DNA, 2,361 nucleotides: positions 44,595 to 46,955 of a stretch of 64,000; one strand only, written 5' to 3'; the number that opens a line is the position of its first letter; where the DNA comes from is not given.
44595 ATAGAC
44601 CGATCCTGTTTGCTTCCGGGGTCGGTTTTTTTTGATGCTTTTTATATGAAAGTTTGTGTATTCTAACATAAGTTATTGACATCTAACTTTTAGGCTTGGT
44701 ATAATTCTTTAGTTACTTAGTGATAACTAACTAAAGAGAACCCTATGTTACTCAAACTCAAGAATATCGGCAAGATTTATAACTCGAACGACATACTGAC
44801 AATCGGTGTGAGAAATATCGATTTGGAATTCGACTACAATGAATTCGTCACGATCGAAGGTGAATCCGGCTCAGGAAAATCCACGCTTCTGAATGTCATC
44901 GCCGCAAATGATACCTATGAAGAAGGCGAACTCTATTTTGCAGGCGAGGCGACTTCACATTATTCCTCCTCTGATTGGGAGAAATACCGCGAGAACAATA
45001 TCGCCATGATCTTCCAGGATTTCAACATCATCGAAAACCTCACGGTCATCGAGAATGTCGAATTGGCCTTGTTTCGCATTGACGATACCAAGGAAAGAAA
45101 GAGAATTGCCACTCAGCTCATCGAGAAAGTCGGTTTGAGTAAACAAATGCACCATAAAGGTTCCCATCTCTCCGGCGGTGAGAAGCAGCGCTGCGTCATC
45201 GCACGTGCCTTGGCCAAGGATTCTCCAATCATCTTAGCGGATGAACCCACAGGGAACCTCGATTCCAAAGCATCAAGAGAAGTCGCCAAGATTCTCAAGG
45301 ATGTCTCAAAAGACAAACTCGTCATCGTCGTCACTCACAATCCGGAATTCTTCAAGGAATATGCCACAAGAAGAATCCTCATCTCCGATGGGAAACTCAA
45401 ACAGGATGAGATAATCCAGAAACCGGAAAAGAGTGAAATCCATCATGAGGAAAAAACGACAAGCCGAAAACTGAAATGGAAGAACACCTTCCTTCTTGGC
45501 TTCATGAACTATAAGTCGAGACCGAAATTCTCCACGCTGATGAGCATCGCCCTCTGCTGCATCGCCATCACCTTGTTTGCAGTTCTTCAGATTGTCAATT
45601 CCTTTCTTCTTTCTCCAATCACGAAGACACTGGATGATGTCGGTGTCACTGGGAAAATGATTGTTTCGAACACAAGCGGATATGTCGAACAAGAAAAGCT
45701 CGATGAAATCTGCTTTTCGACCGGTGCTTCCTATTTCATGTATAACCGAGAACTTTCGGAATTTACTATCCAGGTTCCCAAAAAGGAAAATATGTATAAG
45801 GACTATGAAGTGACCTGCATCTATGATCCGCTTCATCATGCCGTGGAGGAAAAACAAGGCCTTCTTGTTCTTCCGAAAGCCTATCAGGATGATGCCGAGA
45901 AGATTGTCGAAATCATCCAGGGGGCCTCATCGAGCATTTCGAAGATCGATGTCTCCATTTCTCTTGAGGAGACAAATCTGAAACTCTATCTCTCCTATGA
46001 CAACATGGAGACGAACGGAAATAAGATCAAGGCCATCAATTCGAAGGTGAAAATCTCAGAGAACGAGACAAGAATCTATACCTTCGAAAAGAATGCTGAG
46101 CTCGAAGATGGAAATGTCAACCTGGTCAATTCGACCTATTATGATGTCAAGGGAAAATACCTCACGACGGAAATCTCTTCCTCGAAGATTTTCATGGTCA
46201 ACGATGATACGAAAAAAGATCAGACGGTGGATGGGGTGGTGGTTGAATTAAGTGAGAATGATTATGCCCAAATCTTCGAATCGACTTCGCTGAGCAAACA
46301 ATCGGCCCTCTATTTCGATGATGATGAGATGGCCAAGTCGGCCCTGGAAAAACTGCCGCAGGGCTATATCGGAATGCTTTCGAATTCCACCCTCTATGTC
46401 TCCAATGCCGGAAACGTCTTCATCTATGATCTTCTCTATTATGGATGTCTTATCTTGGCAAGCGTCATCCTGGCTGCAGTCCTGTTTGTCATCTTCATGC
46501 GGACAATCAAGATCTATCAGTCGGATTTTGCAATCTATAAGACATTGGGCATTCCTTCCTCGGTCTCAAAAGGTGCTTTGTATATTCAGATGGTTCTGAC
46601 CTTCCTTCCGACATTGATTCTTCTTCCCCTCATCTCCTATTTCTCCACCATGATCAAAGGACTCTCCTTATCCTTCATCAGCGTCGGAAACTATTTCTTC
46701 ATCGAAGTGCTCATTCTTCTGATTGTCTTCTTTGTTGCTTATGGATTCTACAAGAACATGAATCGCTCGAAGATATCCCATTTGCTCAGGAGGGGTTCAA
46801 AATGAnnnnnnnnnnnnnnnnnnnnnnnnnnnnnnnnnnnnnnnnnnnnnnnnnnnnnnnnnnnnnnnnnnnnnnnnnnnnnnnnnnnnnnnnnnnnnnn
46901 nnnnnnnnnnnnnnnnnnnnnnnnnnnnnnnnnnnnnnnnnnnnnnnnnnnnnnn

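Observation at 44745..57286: Five-gene operon: two paralogous NBD-fused MacB/FtsX-type ABC proteins plus three large surface proteins. This is the main candidate for an undescribed envelope machine.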

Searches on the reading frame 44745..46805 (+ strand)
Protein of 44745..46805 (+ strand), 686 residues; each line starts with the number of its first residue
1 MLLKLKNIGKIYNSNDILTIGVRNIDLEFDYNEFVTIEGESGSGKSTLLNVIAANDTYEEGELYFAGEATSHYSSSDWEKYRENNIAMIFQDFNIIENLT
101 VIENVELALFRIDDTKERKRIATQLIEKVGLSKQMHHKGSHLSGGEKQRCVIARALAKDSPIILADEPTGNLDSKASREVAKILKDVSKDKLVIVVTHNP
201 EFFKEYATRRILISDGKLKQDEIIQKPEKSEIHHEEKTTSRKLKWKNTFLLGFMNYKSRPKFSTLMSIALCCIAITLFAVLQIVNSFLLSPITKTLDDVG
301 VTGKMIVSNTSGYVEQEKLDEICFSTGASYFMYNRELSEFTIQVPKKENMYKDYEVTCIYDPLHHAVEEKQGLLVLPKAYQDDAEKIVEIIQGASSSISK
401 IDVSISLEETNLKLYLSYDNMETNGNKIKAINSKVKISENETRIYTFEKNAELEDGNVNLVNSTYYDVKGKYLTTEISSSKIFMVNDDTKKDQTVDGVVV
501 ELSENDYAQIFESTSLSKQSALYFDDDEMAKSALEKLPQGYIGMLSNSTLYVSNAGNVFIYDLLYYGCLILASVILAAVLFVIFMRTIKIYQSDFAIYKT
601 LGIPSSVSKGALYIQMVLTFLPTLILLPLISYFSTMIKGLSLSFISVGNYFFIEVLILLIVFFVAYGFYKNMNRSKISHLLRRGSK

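Call 4: search_protein_families(library=pfam, proteins=[window:44745-46805:+], max_evalue=0.01)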
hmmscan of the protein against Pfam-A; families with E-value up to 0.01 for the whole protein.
window:44745-46805:+ (686 aa): 8 families
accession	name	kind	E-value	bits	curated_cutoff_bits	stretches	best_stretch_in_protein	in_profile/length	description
PF00005.33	ABC_tran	-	1.3e-30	107.2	25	1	23-169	2-136/137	ABC transporter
PF02463.25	SMC_N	-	2.6e-09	37.3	40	1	25-206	18-205/220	RecF/RecN/SMC N terminal domain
PF13304.12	AAA_21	-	3.8e-05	24.3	27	0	141-202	237-302/304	AAA domain, putative AbiEii toxin, Type IV TA system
PF13401.12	AAA_22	-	0.0023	18.7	27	1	32-196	5-120/130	AAA domain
PF13555.12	AAA_29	-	0.0028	17.8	27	1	27-50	17-40/61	P-loop containing region of AAA domain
PF00910.28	RNA_helicase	-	0.0032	18.4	21.5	0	36-97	2-62/105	RNA helicase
PF03193.22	RsgA_GTPase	-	0.0032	17.7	30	0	33-62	107-136/174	RsgA GTPase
PF20720.3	nSTAND3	-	0.005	17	27.2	0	31-59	16-44/155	Novel STAND NTPase 3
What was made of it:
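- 44745..46805 (+): g1: ATPase-fused MacB-fold half-transporter (686 aa). ATPase 1-225, elbow helix 241-258, TM1 260-287, ectodomain 293-553, TM2-4 555-673. Pfam ABC_tran (call 4).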

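Call 5: search_protein_families(library=ncbifam, proteins=[window:44745-46805:+], max_evalue=0.01)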
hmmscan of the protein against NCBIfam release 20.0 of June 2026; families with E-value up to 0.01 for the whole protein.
window:44745-46805:+ (686 aa): 188 families (the best 25 are shown)
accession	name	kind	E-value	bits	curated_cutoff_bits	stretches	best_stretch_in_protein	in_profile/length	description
TIGR03608.1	L_ocin_972_ABC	subfamily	5.4e-56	189.3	254.85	1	5-205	1-199/206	putative bacteriocin export ABC transporter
TIGR02211.1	LolD_lipo_ex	equivalog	6.6e-52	176.2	307.75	1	2-219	1-220/221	lipoprotein-releasing ABC transporter ATP-binding protein LolD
NF038007.1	ABC_ATP_DarD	equivalog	1.8e-50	171.4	375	1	2-218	1-218/218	darobactin export ABC transporter ATP-binding protein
TIGR02673.1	FtsE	equivalog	5.9e-50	169.9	264.85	1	3-217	2-214/214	cell division ATP-binding protein FtsE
NF007826.0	PRK10535.1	equivalog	1.2e-46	159.3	966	1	2-246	4-248/648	macrolide ABC transporter ATP-binding protein/permease MacB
TIGR02315.1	ABC_phnC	equivalog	3.1e-46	157.8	266.1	1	2-226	1-232/243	phosphonate ABC transporter ATP-binding protein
NF007027.0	PRK09493.1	equivalog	2.5e-43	148.2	379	1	3-222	2-218/240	glutamine ABC transporter ATP-binding protein GlnQ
TIGR02982.1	heterocyst_DevA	subfamily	7.9e-43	146.6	295.8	1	3-218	2-219/220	ABC exporter ATP-binding subunit, DevA family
NF008639.0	PRK11629.1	equivalog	1.2e-41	142.7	360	1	2-221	6-227/234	lipoprotein-releasing ABC transporter ATP-binding protein LolD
NF007879.0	PRK10584.1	equivalog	5.4e-40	137.5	336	1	22-220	26-226/228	putative ABC transporter ATP-binding protein YbbA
NF040933.2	ABC_arch_GlcV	equivalog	3.3e-36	124.9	450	1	3-228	3-234/357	glucose ABC transporter ATP-binding protein GlcV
TIGR00972.1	3a0107s01c2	equivalog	6e-35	120.8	343.2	1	4-228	3-235/248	phosphate ABC transporter ATP-binding protein PstB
TIGR02314.1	ABC_MetN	equivalog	8.5e-35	120.4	499.7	1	3-253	2-249/343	methionine ABC transporter ATP-binding protein MetN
TIGR03005.1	ectoine_ehuA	equivalog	8.8e-34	116.8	345.4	1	7-229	5-240/252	ectoine/hydroxyectoine ABC transporter ATP-binding protein EhuA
TIGR00968.1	3a0106s01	subfamily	3.7e-33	115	342.75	1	7-221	5-212/237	sulfate ABC transporter ATP-binding protein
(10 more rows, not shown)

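Call 13: find_homologous_proteins(query=window:44745-46805:+, max_evalue=0.00001)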
Query window:44745-46805:+ (686 aa): 7955 proteins with E <= 0.00001 among 8000 candidates; the best 120 are listed.
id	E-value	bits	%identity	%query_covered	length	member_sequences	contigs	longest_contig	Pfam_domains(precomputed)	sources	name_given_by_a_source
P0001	0.0e+0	1494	100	100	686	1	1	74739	PF00005.34,PF02463.26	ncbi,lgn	-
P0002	0.0e+0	1488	99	100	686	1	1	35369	PF00005.34,PF02463.26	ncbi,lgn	-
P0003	0.0e+0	1481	99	100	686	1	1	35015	PF00005.34,PF02463.26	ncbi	-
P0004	0.0e+0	1480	99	100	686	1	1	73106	PF00005.34,PF02463.26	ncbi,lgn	-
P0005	0.0e+0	1478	99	100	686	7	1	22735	PF00005.34,PF02463.26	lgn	-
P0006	0.0e+0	1358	89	100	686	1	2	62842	PF00005.34,PF02463.26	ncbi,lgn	-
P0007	0.0e+0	1356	89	100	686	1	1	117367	PF00005.34,PF02463.26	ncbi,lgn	-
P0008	0.0e+0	1326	88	100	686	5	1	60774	PF00005.34,PF02463.26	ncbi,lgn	-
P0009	0.0e+0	1243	82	100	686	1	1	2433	PF00005.34,PF02463.26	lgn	-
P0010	0.0e+0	1190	78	100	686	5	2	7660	PF00005.34,PF02463.26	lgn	-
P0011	0.0e+0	1189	78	100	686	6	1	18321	PF00005.34,PF02463.26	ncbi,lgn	-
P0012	0.0e+0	1182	77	100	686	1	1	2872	PF00005.34,PF02463.26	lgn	-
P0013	0.0e+0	1182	77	100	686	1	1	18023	PF00005.34,PF02463.26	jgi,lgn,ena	jgi:ABC-type lipoprotein export system ATPase subunit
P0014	0.0e+0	1177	77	100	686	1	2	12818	PF00005.34,PF02463.26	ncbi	-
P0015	0.0e+0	1160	76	100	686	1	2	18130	PF00005.34,PF02463.26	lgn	-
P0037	5.6e-291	985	64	100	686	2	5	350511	PF00005.34,PF02463.26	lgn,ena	-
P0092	2.4e-246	837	56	100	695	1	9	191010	PF00005.34,PF02463.26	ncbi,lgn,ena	-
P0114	1.2e-243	828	56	100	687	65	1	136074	PF00005.34,PF02463.26,PF13304.13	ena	-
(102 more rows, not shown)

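Call 15: find_encoding_contigs(protein=P0001, flank=10000, max_places=3)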
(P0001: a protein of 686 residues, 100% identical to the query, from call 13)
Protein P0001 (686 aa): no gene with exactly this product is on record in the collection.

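Call 16: find_encoding_contigs(protein=P0037, flank=10000, max_places=3)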
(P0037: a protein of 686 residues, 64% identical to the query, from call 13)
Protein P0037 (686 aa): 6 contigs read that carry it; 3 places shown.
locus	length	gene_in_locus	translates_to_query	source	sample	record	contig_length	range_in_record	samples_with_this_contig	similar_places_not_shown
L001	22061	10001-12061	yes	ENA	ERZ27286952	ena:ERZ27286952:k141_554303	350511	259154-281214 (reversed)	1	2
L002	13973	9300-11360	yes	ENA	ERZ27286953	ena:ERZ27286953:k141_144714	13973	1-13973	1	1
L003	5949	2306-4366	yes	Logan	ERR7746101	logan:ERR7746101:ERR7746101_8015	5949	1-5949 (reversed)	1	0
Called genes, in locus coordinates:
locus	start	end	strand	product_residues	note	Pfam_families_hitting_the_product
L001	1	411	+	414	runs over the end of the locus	PF14691:Fer4_20, PF01262:AlaDh_PNT_C (faint), PF13738:Pyr_redox_3 (faint), PF01488:Shikimate_DH (faint), PF01946:Thi4 (faint), PF07992:Pyr_redox_2, PF12831:FAD_oxidored (weak), PF13450:NAD_binding_8 (weak), +5 more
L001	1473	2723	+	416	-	PF13450:NAD_binding_8, PF13738:Pyr_redox_3 (weak), PF01593:Amino_oxidase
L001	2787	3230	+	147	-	PF01966:HD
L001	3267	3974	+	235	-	PF01479:S4, PF00849:PseudoU_synth_2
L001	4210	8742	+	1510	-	PF13195:DUF4011, PF01443:Viral_helicase1 (faint), PF13086:AAA_11 (weak), PF13245:AAA_19 (faint), PF13087:AAA_12, PF18741:MTES_1575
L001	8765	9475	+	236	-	PF00106:adh_short, PF01370:Epimerase (weak)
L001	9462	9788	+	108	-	-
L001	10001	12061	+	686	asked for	PF00005:ABC_tran, PF02463:SMC_N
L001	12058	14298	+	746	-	PF00005:ABC_tran, PF02463:SMC_N (weak)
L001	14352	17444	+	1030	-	PF09479:Flg_new (weak), PF13306:LRR_5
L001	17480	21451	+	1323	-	PF09479:Flg_new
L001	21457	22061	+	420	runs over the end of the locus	PF05031:NEAT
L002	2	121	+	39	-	?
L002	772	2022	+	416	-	PF13450:NAD_binding_8, PF13738:Pyr_redox_3 (weak), PF01593:Amino_oxidase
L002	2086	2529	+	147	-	PF01966:HD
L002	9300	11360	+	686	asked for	PF00005:ABC_tran, PF02463:SMC_N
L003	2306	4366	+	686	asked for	PF00005:ABC_tran, PF02463:SMC_N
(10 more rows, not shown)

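Call 17: find_encoding_contigs(protein=P0092, flank=10000, max_places=2)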
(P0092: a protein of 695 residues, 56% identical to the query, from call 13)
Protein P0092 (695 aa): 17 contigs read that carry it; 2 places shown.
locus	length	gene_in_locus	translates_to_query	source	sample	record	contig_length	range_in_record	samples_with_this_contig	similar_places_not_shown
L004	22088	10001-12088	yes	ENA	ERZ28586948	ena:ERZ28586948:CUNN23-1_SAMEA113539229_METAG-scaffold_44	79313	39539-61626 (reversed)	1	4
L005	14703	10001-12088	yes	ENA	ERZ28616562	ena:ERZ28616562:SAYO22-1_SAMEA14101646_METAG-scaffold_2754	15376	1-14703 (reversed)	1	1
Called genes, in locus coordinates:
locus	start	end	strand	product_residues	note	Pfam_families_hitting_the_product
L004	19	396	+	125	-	PF01325:Fe_dep_repress (weak), PF02742:Fe_dep_repr_C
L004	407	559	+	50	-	-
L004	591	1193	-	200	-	PF00239:Resolvase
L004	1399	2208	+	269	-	PF12724:Flavodoxin_5, PF13484:Fer4_16 (faint), PF00037:Fer4 (weak), PF12797:Fer4_2 (faint), PF13237:Fer4_10, PF14697:Fer4_21 (weak), PF12838:Fer4_7 (weak), PF13187:Fer4_9 (weak), +1 more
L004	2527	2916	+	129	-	PF01325:Fe_dep_repress, PF02742:Fe_dep_repr_C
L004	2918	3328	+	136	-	PF11756:YgbA_NO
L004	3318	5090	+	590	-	PF00664:ABC_membrane, PF00005:ABC_tran, PF02463:SMC_N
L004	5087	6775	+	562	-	PF00664:ABC_membrane, PF00005:ABC_tran, PF02463:SMC_N (weak)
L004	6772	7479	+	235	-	PF09605:Trep_Strep (weak)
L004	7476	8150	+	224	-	PF02361:CbiQ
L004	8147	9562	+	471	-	PF02463:SMC_N (faint), PF00005:ABC_tran, PF13555:AAA_29 (faint), PF13304:AAA_21 (faint), PF00005:ABC_tran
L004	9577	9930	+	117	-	-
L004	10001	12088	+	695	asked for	PF00005:ABC_tran, PF02463:SMC_N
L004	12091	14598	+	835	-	PF00005:ABC_tran, PF02463:SMC_N (weak), PF13304:AAA_21 (faint)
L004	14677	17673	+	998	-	PF09479:Flg_new, PF13306:LRR_5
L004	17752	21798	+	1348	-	PF09479:Flg_new (weak)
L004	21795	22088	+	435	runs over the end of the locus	PF05031:NEAT (weak)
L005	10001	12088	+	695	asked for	PF00005:ABC_tran, PF02463:SMC_N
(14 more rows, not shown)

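Call 18: find_encoding_contigs(protein=P0114, flank=10000, max_places=2)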
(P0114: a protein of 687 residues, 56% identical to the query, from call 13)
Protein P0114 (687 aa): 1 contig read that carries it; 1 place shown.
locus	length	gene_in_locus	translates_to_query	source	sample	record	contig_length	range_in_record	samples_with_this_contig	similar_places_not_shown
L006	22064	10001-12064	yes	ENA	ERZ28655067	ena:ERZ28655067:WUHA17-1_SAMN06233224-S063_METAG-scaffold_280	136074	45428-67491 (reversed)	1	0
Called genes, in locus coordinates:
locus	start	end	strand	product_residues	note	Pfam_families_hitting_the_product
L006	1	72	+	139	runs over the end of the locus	PF00258:Flavodoxin_1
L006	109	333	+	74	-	-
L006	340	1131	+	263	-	PF02535:Zip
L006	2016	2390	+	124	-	PF01325:Fe_dep_repress, PF12802:MarR_2 (weak), PF02742:Fe_dep_repr_C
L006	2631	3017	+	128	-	PF11756:YgbA_NO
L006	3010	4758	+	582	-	PF00664:ABC_membrane, PF00005:ABC_tran, PF02463:SMC_N (weak)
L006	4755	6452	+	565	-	PF00664:ABC_membrane, PF00005:ABC_tran, PF02463:SMC_N (weak)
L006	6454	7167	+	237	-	-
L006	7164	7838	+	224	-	PF02361:CbiQ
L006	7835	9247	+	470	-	PF03193:RsgA_GTPase (faint), PF13476:AAA_23 (faint), PF00005:ABC_tran, PF02463:SMC_N (faint), PF13175:AAA_15 (faint), PF13555:AAA_29 (faint), PF13304:AAA_21 (faint), PF00005:ABC_tran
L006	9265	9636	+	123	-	-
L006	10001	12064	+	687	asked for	PF00005:ABC_tran, PF02463:SMC_N, PF13304:AAA_21 (faint)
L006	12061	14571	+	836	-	PF00005:ABC_tran, PF02463:SMC_N (weak)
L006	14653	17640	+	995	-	PF09479:Flg_new (faint), PF13306:LRR_5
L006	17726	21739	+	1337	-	PF09479:Flg_new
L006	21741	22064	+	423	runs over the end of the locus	-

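Call 20: search_solved_structures(query=A1, max_evalue=0.001, show_alignments=0)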
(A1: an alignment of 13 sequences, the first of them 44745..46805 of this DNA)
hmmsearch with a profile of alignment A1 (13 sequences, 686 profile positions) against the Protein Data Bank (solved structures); distinct sequences matched with E-value up to 0.001: 561 (the best 60 are shown).
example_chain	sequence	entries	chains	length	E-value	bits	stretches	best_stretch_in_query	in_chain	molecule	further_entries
5xu1_A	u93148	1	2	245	1.7e-55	191.8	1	2-223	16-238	ABC transporter ATP-binding protein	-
1f3o_A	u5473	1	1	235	3.5e-53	184.2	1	2-222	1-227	HYPOTHETICAL ABC TRANSPORTER ATP-BINDING PROTEIN MJ0796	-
1l2t_A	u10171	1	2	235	1.8e-52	181.8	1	2-222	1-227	Hypothetical ABC transporter ATP-binding protein MJ0796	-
3tif_A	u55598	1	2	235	4.9e-51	177.1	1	3-222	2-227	Uncharacterized ABC transporter ATP-binding protein MJ0796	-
8s7v_K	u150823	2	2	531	3.2e-44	154.5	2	82-219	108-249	Glycine betaine/carnitine/choline transport ATP-binding protein OpuCA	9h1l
5lil_A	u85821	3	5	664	9e-44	153.1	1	22-300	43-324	Macrolide export ATP-binding/permease protein MacB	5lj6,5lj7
2pcj_A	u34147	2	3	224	1.5e-40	142.4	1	3-219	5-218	Lipoprotein-releasing system ATP-binding protein lolD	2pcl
7arh_F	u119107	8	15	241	2e-40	142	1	1-229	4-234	Lipoprotein-releasing system ATP-binding protein LolD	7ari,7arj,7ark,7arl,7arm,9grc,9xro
5gko_A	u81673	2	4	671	2e-40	142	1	22-233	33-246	Macrolide export ATP-binding/permease protein MacB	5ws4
7tcg_B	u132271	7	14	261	2.8e-40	141.5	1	5-220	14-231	Bacitracin export ATP-binding protein BceA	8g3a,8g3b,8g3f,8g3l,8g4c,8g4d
9ugg_A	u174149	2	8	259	3.1e-40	141.4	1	3-219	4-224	Lantibiotic ABC transporter ATP-binding protein PsdA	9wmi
8s5g_B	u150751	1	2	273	3.1e-40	141.4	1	5-220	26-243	Bacitracin export ATP-binding protein BceA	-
9rle_D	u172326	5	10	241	3.7e-40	141.1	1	1-221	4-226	Lipoprotein-releasing system ATP-binding protein LolD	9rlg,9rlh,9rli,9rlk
9rlc_D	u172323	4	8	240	3.9e-40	141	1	1-221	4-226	Lipoprotein-releasing system ATP-binding protein LolD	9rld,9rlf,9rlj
9o9x_A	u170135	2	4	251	4.3e-40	140.9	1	22-217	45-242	ABC transporter ATP-binding protein YtrE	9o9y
5nik_J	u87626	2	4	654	7.4e-40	140.1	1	2-282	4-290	Macrolide export ATP-binding/permease protein MacB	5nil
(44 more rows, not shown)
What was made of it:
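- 44745..46805 (+): PDB profile hits to MacB, LolD and FtsE (call 20).
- On Type VII ABC superfamily (MacB/FtsX fold): The best NCBIfam and PDB matches are MJ0796, Spr0694-type, MacB, LolD, FtsE and BceA (calls 5, 20).
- ATPase domains are closest to MacB, LolD and FtsE (calls 5, 20).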
